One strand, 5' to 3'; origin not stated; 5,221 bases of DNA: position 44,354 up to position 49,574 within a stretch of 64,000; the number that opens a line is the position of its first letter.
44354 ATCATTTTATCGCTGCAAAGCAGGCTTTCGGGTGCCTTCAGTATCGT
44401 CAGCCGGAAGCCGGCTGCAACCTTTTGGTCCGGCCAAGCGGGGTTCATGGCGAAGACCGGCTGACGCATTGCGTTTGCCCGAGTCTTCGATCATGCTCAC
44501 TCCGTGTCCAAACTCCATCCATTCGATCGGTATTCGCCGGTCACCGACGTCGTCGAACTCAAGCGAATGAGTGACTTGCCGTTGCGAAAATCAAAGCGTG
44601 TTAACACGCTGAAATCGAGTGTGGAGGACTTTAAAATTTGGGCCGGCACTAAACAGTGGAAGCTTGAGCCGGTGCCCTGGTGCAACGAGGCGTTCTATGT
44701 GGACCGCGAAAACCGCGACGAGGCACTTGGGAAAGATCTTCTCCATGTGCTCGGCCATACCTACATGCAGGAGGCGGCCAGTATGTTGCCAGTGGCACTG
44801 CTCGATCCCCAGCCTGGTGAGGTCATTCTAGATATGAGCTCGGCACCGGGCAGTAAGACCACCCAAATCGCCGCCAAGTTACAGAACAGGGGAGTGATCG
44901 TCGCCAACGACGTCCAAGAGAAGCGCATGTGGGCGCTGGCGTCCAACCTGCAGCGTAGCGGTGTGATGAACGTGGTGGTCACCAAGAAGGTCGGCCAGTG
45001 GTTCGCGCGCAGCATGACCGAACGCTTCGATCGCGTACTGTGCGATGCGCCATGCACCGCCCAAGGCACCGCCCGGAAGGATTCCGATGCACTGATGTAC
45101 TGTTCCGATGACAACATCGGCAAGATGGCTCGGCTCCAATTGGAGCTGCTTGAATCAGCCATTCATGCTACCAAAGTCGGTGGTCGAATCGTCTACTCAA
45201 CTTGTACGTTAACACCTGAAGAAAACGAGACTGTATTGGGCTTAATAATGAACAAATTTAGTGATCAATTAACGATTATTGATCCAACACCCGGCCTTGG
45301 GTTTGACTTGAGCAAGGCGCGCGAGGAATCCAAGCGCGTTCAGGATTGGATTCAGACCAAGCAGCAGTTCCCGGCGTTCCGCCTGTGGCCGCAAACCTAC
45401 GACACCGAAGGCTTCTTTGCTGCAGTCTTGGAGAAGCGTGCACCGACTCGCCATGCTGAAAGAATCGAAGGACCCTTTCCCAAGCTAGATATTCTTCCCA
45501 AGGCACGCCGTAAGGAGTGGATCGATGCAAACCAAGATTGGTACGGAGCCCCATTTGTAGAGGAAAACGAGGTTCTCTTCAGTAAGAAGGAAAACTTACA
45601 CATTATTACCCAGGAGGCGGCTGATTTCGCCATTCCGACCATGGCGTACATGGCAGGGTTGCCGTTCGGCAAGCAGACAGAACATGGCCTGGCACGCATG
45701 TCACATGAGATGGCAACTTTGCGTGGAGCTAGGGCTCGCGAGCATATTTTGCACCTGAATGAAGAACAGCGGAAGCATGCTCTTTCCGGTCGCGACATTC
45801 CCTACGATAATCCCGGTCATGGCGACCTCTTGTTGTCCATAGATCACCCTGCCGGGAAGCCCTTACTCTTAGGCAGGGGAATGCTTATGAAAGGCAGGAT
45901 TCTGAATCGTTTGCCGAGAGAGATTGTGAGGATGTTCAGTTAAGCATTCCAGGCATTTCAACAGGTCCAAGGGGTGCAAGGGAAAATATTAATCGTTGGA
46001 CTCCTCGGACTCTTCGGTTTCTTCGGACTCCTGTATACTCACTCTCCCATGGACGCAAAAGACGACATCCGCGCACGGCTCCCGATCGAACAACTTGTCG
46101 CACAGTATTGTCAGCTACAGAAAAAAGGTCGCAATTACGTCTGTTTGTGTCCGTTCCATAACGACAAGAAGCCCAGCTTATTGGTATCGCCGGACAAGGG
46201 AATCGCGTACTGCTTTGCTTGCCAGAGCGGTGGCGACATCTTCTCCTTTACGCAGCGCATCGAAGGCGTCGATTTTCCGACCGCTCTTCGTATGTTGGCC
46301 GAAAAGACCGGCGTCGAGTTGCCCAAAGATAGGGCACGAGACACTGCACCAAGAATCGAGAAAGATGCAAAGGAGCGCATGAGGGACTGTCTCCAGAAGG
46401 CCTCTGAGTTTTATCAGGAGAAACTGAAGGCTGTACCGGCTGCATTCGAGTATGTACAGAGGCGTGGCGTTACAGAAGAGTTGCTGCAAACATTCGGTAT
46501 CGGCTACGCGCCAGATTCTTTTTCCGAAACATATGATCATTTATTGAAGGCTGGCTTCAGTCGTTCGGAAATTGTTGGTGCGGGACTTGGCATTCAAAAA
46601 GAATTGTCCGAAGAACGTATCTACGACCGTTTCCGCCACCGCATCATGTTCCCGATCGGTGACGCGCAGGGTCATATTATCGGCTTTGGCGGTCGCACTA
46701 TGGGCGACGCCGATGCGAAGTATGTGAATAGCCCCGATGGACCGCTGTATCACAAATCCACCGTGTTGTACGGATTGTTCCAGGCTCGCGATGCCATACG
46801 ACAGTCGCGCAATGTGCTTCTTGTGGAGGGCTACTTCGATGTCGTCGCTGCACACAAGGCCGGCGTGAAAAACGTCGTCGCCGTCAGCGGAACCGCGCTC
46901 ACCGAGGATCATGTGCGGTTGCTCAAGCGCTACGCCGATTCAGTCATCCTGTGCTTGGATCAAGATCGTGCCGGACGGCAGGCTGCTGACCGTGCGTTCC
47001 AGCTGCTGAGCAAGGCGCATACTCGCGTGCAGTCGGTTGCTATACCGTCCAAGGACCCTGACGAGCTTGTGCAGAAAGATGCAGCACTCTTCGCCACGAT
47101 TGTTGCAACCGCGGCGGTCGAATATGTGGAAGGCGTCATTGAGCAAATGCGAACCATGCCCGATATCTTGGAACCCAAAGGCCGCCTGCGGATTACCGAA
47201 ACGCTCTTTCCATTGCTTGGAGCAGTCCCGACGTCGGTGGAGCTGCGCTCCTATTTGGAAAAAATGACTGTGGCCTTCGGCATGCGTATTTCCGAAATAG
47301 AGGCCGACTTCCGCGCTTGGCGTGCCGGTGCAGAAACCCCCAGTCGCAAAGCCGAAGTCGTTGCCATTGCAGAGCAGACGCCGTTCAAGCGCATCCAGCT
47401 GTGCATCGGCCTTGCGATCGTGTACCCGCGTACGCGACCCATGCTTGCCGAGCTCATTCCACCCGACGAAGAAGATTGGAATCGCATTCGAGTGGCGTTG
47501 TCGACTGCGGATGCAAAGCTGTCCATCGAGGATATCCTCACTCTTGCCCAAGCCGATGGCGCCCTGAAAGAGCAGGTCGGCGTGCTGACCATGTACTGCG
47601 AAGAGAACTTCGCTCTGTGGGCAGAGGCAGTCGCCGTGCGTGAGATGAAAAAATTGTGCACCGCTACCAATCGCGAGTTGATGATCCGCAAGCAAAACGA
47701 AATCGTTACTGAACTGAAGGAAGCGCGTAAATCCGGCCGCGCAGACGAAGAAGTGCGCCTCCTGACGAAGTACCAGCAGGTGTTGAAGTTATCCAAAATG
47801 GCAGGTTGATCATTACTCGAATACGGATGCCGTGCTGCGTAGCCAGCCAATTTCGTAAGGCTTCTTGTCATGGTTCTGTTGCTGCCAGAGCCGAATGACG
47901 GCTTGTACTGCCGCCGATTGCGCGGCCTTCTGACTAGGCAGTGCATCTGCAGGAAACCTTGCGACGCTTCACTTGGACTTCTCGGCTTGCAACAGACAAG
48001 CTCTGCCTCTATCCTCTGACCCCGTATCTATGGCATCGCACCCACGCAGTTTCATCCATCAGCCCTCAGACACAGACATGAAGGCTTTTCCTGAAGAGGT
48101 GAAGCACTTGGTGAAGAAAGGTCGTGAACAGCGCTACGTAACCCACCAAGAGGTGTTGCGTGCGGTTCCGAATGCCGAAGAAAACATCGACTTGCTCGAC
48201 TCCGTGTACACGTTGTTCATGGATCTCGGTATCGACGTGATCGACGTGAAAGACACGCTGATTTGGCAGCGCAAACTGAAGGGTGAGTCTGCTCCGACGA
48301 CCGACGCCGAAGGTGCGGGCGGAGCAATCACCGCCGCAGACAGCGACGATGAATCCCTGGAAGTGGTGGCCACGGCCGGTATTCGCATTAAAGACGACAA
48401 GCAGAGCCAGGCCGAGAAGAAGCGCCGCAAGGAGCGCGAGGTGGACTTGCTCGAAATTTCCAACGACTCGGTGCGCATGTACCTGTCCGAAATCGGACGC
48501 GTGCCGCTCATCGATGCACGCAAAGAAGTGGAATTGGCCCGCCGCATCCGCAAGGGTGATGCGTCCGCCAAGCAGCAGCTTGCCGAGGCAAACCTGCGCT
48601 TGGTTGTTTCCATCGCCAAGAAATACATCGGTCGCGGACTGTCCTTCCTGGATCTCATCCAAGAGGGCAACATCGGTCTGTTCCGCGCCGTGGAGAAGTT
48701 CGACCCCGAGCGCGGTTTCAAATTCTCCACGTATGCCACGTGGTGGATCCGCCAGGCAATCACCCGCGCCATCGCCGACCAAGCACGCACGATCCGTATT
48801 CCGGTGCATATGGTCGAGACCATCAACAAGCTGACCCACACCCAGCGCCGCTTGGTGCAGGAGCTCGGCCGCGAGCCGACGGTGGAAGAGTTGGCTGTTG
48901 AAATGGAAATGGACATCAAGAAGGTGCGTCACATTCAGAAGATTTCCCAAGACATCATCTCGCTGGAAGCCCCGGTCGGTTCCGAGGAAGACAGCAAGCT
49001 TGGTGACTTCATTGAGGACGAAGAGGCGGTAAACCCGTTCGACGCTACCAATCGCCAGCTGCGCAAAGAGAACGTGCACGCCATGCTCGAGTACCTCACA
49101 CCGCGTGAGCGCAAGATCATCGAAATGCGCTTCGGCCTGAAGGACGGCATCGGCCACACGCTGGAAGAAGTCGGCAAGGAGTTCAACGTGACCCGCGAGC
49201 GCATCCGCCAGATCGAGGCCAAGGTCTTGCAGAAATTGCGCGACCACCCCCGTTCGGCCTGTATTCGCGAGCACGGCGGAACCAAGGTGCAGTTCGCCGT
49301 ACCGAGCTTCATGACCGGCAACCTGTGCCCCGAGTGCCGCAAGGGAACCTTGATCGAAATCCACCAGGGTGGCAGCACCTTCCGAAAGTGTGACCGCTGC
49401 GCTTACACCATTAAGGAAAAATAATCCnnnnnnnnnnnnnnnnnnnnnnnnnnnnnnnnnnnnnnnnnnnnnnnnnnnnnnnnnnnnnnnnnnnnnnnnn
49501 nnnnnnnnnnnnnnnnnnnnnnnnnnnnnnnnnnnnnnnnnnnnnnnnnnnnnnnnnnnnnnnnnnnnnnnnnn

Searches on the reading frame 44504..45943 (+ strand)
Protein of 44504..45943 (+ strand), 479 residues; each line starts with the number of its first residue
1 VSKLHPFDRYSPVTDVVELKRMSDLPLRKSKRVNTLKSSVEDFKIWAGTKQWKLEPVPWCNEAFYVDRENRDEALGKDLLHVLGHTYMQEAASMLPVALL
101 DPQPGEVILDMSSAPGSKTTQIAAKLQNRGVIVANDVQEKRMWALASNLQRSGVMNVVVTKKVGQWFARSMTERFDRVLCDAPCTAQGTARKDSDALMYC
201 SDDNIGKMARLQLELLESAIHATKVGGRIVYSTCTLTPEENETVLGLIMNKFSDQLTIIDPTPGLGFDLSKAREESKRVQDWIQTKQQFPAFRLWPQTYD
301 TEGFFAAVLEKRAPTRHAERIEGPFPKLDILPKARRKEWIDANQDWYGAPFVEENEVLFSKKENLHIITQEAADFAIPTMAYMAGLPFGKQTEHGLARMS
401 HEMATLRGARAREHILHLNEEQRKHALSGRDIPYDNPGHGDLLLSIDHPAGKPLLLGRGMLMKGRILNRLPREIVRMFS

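Call 65: search_protein_families(library=pfam, proteins=[window:44504-45943:+], max_evalue=0.001)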
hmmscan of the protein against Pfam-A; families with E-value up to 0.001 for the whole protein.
window:44504-45943:+ (479 aa): 4 families
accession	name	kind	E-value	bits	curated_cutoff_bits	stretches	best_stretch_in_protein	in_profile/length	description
PF01189.24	Methyltr_RsmB-F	-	5.6e-48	163.7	27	1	98-309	2-198/199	16S rRNA methyltransferase RsmB/F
PF17125.10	Methyltr_RsmF_N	-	2.5e-14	53.9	34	1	24-91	25-86/86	N-terminal domain of 16S rRNA methyltransferase RsmF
PF01728.25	FtsJ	-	4.7e-06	27.1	24.1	1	101-261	20-164/181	FtsJ-like methyltransferase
PF13847.12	Methyltransf_31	-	0.00044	20.4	27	1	104-235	3-113/145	Methyltransferase domain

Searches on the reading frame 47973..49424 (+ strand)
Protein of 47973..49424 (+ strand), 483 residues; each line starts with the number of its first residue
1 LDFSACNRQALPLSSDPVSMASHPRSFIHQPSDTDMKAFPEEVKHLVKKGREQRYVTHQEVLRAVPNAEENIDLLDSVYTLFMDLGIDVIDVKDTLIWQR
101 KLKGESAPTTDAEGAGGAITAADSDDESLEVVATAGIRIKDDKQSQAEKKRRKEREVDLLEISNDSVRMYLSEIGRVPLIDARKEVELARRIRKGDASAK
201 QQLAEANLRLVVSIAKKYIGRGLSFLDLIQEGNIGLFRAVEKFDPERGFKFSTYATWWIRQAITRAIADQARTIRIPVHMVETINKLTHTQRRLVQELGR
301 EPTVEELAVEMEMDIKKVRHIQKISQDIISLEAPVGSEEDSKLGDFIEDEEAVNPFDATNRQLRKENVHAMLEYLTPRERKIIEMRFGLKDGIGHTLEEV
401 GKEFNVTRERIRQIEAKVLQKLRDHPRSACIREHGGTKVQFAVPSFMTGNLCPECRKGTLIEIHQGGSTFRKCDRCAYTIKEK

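Call 46: find_encoding_contigs(protein=window:47973-49424:+, flank=10000, max_places=10)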
Protein window:47973-49424:+ (483 aa): no gene with exactly this product is on record in the collection.

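Call 49: find_encoding_contigs(protein=window:48030-49424:+, flank=10000, max_places=10)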
Protein window:48030-49424:+ (464 aa): no gene with exactly this product is on record in the collection.

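Call 67: find_related_loci(query=window:48030-49424:+, collection=metagenome_contigs, flank=10000)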
Query window:48030-49424:+ (464 aa) in metagenome_contigs; peptide patterns used: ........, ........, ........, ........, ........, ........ (x = any residue, [..] = any of these).
600 stretches matched a pattern (row limit reached: there are more); 583 encode a relative of the query (tblastn E <= 1e-3); the best 80 are kept; 80 distinct loci.
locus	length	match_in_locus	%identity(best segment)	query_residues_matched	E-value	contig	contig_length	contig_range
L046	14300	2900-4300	86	1-462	0e+0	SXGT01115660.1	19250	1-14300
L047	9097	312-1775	77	1-461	0e+0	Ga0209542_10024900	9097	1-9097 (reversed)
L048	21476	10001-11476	74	1-461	0e+0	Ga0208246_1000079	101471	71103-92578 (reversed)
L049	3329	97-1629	71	1-459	0e+0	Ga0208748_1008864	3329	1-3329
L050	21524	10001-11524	72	1-458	0e+0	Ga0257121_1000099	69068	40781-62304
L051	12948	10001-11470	73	1-459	0e+0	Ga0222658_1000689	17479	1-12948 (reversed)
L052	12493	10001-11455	75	1-459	0e+0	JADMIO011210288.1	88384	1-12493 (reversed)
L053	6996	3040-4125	53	17-415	2e-125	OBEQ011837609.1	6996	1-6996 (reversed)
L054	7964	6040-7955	53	3-406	3e-124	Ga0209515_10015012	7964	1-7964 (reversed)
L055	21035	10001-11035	54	25-415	5e-123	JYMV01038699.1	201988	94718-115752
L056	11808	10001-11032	54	25-406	3e-122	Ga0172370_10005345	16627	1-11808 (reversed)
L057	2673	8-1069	53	23-415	4e-128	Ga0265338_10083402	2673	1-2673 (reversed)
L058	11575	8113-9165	53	22-414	8e-122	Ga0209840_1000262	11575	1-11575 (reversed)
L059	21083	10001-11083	52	17-415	2e-121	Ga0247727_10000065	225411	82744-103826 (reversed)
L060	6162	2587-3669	52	17-415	2e-121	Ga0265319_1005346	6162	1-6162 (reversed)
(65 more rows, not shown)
